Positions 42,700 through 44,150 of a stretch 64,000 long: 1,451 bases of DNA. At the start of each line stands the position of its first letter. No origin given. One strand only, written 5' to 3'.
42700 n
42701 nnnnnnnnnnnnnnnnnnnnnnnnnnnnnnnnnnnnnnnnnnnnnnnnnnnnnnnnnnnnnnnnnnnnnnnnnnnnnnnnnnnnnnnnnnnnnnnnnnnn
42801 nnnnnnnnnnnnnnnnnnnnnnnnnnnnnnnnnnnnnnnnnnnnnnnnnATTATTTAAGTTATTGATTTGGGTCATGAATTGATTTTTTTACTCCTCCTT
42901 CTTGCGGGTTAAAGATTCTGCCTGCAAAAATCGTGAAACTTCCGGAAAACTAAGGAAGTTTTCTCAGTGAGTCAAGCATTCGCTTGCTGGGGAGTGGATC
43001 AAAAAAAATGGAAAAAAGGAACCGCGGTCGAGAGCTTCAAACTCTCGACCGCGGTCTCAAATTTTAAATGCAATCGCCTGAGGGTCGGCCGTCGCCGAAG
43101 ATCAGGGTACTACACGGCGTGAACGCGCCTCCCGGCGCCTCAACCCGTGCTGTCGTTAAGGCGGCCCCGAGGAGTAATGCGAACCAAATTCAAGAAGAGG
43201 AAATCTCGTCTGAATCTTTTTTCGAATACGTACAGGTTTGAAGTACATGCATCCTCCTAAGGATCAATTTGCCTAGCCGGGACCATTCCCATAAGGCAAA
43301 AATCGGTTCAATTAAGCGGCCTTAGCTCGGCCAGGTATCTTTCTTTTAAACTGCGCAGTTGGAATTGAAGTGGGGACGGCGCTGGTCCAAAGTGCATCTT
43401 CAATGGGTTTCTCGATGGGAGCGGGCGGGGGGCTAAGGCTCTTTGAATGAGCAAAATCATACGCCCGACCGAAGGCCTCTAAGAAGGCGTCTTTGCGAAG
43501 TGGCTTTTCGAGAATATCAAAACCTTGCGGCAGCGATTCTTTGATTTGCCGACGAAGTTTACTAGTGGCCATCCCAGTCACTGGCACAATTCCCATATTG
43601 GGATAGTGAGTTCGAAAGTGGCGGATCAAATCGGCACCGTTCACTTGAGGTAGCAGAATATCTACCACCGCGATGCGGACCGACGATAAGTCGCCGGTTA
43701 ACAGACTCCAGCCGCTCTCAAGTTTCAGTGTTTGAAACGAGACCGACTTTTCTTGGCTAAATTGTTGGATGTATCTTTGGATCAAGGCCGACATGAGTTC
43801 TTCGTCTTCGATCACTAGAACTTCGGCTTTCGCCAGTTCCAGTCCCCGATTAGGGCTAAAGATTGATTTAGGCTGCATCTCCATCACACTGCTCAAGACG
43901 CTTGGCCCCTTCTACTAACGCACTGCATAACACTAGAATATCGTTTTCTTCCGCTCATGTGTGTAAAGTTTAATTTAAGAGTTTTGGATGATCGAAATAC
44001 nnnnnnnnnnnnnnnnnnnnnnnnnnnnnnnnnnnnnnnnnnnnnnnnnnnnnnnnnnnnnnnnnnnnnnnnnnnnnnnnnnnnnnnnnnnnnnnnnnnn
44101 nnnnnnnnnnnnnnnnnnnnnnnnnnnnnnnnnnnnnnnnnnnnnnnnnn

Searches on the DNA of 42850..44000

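Call 62: search_rna_families(source=window, start=42850, end=44000, threshold=evalue, max_evalue=1)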
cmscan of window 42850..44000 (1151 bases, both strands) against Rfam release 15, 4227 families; matches with E-value up to 1: 1.
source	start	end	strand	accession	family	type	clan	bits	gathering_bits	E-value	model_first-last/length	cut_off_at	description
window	43667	43704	-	RF01333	CRISPR-DR20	Gene; CRISPR;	-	21.6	42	0.12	1-36/36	no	CRISPR RNA direct repeat element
